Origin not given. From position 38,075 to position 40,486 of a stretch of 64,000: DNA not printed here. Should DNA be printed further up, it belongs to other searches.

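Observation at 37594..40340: Low-GC islet inserted 3' of tRNA-Met carrying one orphan repeat/membrane protein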

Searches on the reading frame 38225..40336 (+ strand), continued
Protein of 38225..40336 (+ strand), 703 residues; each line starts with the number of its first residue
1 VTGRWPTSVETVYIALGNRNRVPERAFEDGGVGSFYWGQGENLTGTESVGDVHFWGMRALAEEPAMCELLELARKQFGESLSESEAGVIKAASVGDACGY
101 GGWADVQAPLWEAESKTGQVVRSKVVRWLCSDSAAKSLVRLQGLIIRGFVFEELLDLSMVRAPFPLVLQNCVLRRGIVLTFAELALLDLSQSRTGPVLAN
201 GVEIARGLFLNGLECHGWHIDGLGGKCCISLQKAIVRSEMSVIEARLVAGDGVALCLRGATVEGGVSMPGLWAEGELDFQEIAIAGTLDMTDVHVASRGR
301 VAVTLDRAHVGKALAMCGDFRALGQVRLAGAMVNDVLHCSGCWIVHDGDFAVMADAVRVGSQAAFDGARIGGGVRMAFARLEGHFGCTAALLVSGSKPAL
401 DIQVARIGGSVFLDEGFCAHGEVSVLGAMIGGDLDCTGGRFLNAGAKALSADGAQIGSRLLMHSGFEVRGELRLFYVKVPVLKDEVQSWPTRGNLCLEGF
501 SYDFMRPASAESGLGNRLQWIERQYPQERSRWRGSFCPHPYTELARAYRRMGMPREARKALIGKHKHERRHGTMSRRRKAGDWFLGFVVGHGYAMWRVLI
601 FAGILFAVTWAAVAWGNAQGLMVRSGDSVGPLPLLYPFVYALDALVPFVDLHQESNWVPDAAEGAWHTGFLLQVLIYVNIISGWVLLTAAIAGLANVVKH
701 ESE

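Call 49: fold_search(model_id=the predicted structure, library=pdb)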
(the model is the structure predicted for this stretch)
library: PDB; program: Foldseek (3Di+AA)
matches with E <= 10: 110; with E <= 0.001: 0
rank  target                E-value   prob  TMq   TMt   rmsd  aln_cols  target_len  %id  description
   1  3du1                  2.4e-03  0.84  0.12  0.23  12.8       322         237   16  The 2.0 Angstrom Resolution Crystal Structure of HetL, a Pentapeptide Repeat Protein involved in Heterocyst Differentiat (released 2008-11-11)
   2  2xtx_B                1.2e-02  0.28  0.10  0.17  12.3       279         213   11  Structure of QnrB1 (M102R-Trypsin Treated), a plasmid-mediated fluoroquinolone resistance protein (released 2010-10-20)
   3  2xt2_A                1.3e-02  0.60  0.10  0.25  12.7       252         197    9  Structure of the pentapeptide repeat protein AlbG, a resistance factor for the topoisomerase poison albicidin. (released 2010-10-13)
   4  2vfm                  2.1e-02  0.51  0.15  0.17  15.7       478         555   11  Low Temperature Structure of P22 Tailspike Protein Fragment (109-666) (released 2008-12-16)
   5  2xty_A                2.2e-02  0.23  0.10  0.19  13.3       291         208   10  Structure of QnrB1 (R167E-Trypsin Treated), a plasmid-mediated fluoroquinolone resistance protein (released 2010-10-27)
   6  7xz7_A                2.6e-02  0.57  0.20  0.26  13.2       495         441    9  Mutant (D137A) of the N-terminal domain of fucoidan lyase FdlA (released 2022-09-28)
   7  5dns_B                2.6e-02  0.54  0.12  0.26  11.3       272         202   12  t1428 loop variant in P3221 (released 2016-09-28)
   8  2xtw_A                2.6e-02  0.30  0.10  0.21  13.5       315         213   11  Structure of QnrB1 (Full length), a plasmid-mediated fluoroquinolone resistance protein (released 2010-10-20)
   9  2vfo                  3.3e-02  0.41  0.15  0.17  15.6       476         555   10  Low Temperature Structure of P22 Tailspike Protein Fragment (109-666), Mutant V125L (released 2008-12-16)
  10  4ycq                  3.6e-02  0.41  0.10  0.24  12.3       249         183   16  Beta1 synthetic solenoid protein (released 2016-03-09)
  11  2xc1_A                4.8e-02  0.35  0.16  0.16  14.9       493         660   11  Full-length Tailspike Protein Mutant Y108W of Bacteriophage P22 (released 2011-05-04)
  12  2vfn                  5.7e-02  0.35  0.17  0.19  14.5       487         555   10  Low Temperature Structure of P22 Tailspike Protein Fragment (109-666), Mutant V125A (released 2008-12-16)
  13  9ozd_A                7.7e-02  0.14  0.12  0.16  16.9       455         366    7  Crystal structure of the polysaccharide lyase RbmB from Vibrio cholerae bound to Vibrio Polysaccharide (released 2026-03-11)
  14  8egr_A                1.4e-01  0.54  0.19  0.20  12.0       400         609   13  Upper tail structure of Staphylococcus phage Andhra (released 2022-12-14)
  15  2xt4_A                1.4e-01  0.12  0.11  0.21  11.7       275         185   11  Structure of the pentapeptide repeat protein AlbG, a resistance factor for the topoisomerase poison albicidin. (released 2010-10-13)
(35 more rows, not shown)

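Call 55: search_dna_similar(query=window:38393-40336:+, collection=plasmids, mode=protein, max_rows=15)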
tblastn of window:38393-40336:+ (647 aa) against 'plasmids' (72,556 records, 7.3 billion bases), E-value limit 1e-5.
Records with a match: 31; places in all: 41; records where one place covers at least 80% of the query: 13.
Best place of each record, by identity: <60% 31.
By first word of the organism name: Streptomyces 19; Rhodococcus 5; Rhizobium 2; Acaryochloris 1; Nonomuraea 1; Shinella 1; Microvirga 1; Roseomonas 1.
By predicted mobility (MOB-suite, as given by PLSDB): non-mobilizable 18; mobilizable 13.
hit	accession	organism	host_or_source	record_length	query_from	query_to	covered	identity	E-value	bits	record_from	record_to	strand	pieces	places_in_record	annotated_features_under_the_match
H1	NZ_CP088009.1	Rhizobium sp. T136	Melilotus albus,Cell culture,root nodule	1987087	20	645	97%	25.8%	5e-28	186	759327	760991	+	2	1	none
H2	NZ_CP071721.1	Acaryochloris sp. 'Moss Beach'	culture,intertidal zone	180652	12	643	98%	25.0%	1e-33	219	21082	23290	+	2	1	hypothetical protein (x2)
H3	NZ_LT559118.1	Nonomuraea gerenzanensis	-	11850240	104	642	83%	29.2%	7e-34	146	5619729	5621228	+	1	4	none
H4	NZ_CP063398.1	Rhizobium sp. SL42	Amphicarpaea bracteata,Whole ...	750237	25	644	96%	24.6%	5e-25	179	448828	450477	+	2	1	hypothetical protein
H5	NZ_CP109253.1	Streptomyces anulatus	-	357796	63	645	90%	25.3%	1e-17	158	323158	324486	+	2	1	membrane-associated oxidoreductase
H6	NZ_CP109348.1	Streptomyces anulatus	-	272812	63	645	90%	25.3%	2e-17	156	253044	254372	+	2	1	membrane-associated oxidoreductase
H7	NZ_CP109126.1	Streptomyces anulatus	-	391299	63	645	90%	25.1%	7e-18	157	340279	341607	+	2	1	membrane-associated oxidoreductase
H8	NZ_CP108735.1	Streptomyces sp. NBC_00984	-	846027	45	645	93%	24.2%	6e-18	96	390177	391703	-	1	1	oxidoreductase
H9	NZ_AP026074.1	Streptomyces nigrescens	-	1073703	40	645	94%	23.1%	6e-19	99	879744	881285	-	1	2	none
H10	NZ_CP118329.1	Rhodococcus sp. DK17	pure culture,crude oil-contaminated soil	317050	49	643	92%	22.9%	9e-13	80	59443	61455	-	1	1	hypothetical protein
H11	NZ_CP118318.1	Rhodococcus sp. DK180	pure culture,crude oil-contaminated soil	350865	49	643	92%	22.9%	9e-13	80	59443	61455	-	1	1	hypothetical protein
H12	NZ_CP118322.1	Rhodococcus sp. DK176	pure culture,crude oil-contaminated soil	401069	49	643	92%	22.9%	9e-13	80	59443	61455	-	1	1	hypothetical protein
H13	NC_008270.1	Rhodococcus jostii RHA1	-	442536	49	643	92%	22.9%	9e-13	80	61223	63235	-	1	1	hypothetical protein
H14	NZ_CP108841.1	Streptomyces chartreusis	-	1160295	143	645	78%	26.2%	1e-17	96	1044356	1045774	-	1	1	none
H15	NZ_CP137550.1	Streptomyces sp. N50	Selaginella tamariscina,cell ...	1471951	171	645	73%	27.3%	2e-17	95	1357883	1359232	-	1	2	record has no annotation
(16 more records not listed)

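Call 56: search_dna_similar(query=window:38393-40336:+, collection=phages, mode=protein, max_rows=15)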
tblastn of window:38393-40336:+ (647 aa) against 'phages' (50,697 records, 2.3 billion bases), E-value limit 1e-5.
No match.

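Call 57: search_protein_families(library=ncbifam, proteins=[P0031, P0019, P0008, P0011], max_evalue=0.1)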
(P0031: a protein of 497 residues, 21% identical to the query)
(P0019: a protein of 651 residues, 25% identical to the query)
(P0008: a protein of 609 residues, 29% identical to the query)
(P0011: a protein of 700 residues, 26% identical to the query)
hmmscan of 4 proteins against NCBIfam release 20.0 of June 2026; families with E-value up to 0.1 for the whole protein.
P0031 (497 aa): 0 families

P0019 (651 aa): 0 families

P0008 (609 aa): 0 families

P0011 (700 aa): 0 families

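Call 70: fold_search(model_id=the predicted structure, library=viral)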
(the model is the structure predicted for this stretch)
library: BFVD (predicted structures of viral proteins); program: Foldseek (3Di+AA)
matches with E <= 10: 239; with E <= 0.001: 2
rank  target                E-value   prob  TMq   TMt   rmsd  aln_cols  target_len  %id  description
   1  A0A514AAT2            8.2e-05  1.00  0.17  0.27  10.8       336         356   18  (no name in the UniProt tables at hand)
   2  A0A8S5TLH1            9.5e-04  0.77  0.11  0.15  16.2       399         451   13  E3 ubiquitin-protein ligase [Podoviridae sp. ctz6O13]
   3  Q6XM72                3.1e-03  0.87  0.20  0.27  14.1       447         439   11  FirrV-1-A15 [Feldmannia irregularis virus a]
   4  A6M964                9.8e-03  0.38  0.14  0.13  15.6       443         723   11  (no name in the UniProt tables at hand)
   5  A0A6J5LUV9            1.2e-02  0.63  0.14  0.23  12.0       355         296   13  COG1357 Pentapeptide repeats containing protein [uncultured Caudovirales phage]
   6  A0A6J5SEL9            2.3e-02  0.54  0.17  0.20  14.5       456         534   10  Parallel beta-helix repeat [uncultured Caudovirales phage]
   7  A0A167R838            2.4e-02  0.89  0.22  0.24  11.8       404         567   10  Collagen-like protein 7 [Powai lake megavirus]
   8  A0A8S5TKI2            2.5e-02  0.44  0.13  0.17  15.4       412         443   13  SspH2 (Leucine-rich repeat protein) [Podoviridae sp. ctz6O13]
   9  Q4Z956                2.8e-02  0.33  0.09  0.19  13.5       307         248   11  ORF044 [Staphylococcus phage Twort (strain DSM 17442 / HER 48)]
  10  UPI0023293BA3         2.8e-02  0.23  0.14  0.15  14.9       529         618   12  (no name look-up for this kind of identifier)
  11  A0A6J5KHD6            3.1e-02  1.00  0.29  0.20   8.4       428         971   10  Pectate lyase superfamily protein [uncultured Caudovirales phage]
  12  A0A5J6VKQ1            4.2e-02  0.23  0.15  0.16  18.8       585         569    9  Pentapeptide repeat protein [Megaviridae environmental sample]
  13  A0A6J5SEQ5            4.2e-02  0.16  0.12  0.15  15.8       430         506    9  Uncharacterized protein [uncultured Caudovirales phage]
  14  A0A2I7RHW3            4.4e-02  0.69  0.24  0.26  12.1       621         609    6  (no name in the UniProt tables at hand)
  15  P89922                4.4e-02  0.57  0.15  0.29  11.2       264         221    8  Pectate lyase (Fragment) [Bacillus phage 12826]
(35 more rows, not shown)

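Call 71: get_annotated_region(hit=H2, flank=6000)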
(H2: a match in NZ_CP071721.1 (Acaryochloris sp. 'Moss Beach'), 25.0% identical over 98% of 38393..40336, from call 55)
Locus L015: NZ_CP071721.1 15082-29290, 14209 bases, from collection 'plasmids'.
description: Acaryochloris sp. 'Moss Beach' plasmid pMB04, complete sequence
organism: Acaryochloris sp. 'Moss Beach' (NCBI taxid 2740837)
taxonomy: Bacteria; Cyanobacteriota; Cyanophyceae; Acaryochloridales; Acaryochloridaceae; Acaryochloris; Acaryochloris sp. 'Moss Beach'
host: -; source: culture,intertidal zone; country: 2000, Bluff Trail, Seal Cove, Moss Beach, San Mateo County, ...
typing (MOB-suite, as given by PLSDB): mobilizable; relaxase MOBF
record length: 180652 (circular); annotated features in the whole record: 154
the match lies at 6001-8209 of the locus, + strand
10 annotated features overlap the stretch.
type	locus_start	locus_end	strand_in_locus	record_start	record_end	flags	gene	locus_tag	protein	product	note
CDS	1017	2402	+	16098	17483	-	-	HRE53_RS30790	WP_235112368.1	tyrosine-type recombinase/integrase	GO:0015074 - DNA integration [Evidence IEA]; GO:0006310 - DNA recombination [Evidence IEA]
CDS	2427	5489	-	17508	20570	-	-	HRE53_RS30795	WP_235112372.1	pentapeptide repeat-containing protein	-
CDS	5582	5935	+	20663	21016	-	-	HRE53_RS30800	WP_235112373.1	CU044_2847 family protein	-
CDS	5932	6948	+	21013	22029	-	-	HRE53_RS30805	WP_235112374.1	hypothetical protein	-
CDS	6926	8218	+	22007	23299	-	-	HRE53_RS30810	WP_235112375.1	hypothetical protein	-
CDS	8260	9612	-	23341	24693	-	-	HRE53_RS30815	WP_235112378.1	ISKra4 family transposase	-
CDS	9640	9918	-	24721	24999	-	-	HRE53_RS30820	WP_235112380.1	CU044_2847 family protein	-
CDS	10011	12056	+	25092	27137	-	-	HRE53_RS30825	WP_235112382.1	caspase family protein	GO:0006508 - proteolysis [Evidence IEA]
CDS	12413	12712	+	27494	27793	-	-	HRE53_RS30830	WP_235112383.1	hypothetical protein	-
CDS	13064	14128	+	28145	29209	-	-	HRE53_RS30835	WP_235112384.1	hypothetical protein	-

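Call 72: get_annotated_region(hit=H5, flank=6000)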
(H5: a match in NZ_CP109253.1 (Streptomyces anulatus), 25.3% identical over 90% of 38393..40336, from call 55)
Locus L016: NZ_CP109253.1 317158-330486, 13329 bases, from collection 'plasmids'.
description: Streptomyces anulatus strain NBC 01654 plasmid unnamed1, complete sequence
organism: Streptomyces anulatus (NCBI taxid 1892)
taxonomy: Bacteria; Actinomycetota; Actinomycetes; Kitasatosporales; Streptomycetaceae; Streptomyces; Streptomyces anulatus
host: -; source: -; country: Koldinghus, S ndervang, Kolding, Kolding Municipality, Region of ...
typing (MOB-suite, as given by PLSDB): mobilizable; replicon rep_cluster_1910; relaxase MOBF
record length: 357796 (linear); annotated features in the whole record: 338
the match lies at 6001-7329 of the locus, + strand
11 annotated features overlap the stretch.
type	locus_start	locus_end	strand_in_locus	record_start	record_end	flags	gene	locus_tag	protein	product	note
CDS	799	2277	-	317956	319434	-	-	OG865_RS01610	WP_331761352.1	Helicase associated domain protein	-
CDS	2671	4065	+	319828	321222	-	-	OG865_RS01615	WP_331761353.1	relaxase domain-containing protein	-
CDS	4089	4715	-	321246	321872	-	-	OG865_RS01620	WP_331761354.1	hypothetical protein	-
CDS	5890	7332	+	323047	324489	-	-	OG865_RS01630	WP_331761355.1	membrane-associated oxidoreductase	-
CDS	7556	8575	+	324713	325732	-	-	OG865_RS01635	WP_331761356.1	YaaC family protein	-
CDS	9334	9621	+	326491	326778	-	-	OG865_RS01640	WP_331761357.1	hypothetical protein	-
CDS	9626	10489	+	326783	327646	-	-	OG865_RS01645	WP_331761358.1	helix-turn-helix transcriptional regulator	-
CDS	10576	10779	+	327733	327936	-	-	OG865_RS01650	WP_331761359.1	hypothetical protein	-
CDS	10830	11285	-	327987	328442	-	-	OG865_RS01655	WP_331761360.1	hypothetical protein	-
CDS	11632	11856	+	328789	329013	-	-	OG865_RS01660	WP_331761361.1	hypothetical protein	-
CDS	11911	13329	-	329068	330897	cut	-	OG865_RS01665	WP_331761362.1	SIR2 family protein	-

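Call 73: get_annotated_region(hit=H13, flank=6000)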
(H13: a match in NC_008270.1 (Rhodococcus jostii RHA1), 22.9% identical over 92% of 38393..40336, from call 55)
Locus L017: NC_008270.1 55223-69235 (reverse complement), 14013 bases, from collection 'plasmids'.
description: Rhodococcus jostii RHA1 plasmid pRHL2, complete sequence
organism: Rhodococcus jostii RHA1 (NCBI taxid 101510)
taxonomy: Bacteria; Actinomycetota; Actinomycetes; Mycobacteriales; Nocardiaceae; Rhodococcus; Rhodococcus jostii; Rhodococcus jostii RHA1
host: -; source: -; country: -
typing (MOB-suite, as given by PLSDB): mobilizable; relaxase MOBP
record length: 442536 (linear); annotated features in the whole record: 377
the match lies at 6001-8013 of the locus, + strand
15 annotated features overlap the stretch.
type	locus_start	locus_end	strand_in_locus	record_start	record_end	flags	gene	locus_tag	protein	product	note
CDS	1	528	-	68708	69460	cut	-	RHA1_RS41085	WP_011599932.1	RES domain-containing protein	-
CDS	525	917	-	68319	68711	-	-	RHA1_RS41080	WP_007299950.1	hypothetical protein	-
CDS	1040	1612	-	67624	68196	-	-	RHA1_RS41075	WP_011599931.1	3'-5' exonuclease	-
CDS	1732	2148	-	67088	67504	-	-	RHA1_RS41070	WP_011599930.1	hypothetical protein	-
CDS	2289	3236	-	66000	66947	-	-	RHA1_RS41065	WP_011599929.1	NlpC/P60 family protein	-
CDS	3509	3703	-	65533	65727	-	-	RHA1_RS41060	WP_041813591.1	hypothetical protein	-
CDS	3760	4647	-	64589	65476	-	-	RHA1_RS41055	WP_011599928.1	hypothetical protein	-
CDS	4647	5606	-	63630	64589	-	-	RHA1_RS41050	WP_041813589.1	alpha/beta hydrolase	-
CDS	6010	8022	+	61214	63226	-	-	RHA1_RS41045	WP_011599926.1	hypothetical protein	-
CDS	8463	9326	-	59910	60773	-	-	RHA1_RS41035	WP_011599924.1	hypothetical protein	-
CDS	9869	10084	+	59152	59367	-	-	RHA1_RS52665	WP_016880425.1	hypothetical protein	-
CDS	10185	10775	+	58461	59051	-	-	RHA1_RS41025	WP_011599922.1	hypothetical protein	-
CDS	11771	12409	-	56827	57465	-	-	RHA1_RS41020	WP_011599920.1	hypothetical protein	-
CDS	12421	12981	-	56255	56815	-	-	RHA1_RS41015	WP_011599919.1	hypothetical protein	-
CDS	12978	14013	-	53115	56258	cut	-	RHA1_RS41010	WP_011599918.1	LysM peptidoglycan-binding domain-containing protein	-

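Call 74: get_annotated_region(hit=H4, flank=6000)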
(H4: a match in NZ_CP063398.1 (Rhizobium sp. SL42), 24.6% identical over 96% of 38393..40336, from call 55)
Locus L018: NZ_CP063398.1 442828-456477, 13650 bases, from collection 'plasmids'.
description: Rhizobium sp. SL42 plasmid unnamed1, complete sequence
organism: Rhizobium sp. SL42 (NCBI taxid 2806346)
taxonomy: Bacteria; Pseudomonadota; Alphaproteobacteria; Hyphomicrobiales; Rhizobiaceae; Rhizobium; Rhizobium sp. SL42
host: -; source: Amphicarpaea bracteata,Whole organism,root nodules; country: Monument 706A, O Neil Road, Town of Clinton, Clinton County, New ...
typing (MOB-suite, as given by PLSDB): non-mobilizable
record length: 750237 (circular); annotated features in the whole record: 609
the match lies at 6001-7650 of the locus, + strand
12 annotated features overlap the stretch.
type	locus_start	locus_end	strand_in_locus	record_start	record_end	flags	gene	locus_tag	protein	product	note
CDS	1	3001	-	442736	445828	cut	-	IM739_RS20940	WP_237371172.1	proton-conducting transporter membrane subunit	-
CDS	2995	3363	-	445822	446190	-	-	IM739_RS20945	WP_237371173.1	sodium:proton antiporter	-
CDS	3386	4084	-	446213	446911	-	mbhE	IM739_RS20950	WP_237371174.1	hydrogen gas-evolving membrane-bound hydrogenase subunit E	-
CDS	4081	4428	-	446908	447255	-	mnhG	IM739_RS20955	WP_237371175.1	monovalent cation/H(+) antiporter subunit G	GO:0098662 - inorganic cation transmembrane transport [Evidence IEA]; GO:1902600 - proton transmembrane transport ...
CDS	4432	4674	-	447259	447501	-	-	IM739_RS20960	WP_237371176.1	hydrogenase subunit MbhD domain-containing protein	-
CDS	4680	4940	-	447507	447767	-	-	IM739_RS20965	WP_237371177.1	monovalent cation/H+ antiporter complex subunit F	GO:0034220 - monoatomic ion transmembrane transport [Evidence IEA]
CDS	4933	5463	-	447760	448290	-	-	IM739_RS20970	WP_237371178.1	Na+/H+ antiporter subunit E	-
CDS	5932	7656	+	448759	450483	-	-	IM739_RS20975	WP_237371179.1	hypothetical protein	-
CDS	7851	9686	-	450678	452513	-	-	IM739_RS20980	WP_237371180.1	SLC13 family permease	-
CDS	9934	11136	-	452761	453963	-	-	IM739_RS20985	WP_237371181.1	M20/M25/M40 family metallo-hydrolase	-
CDS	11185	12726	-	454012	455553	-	-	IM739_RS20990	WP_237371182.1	AbgT family transporter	GO:1902604 - p-aminobenzoyl-glutamate transmembrane transport [Evidence IEA]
CDS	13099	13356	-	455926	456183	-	-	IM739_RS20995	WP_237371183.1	glycine zipper domain-containing protein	-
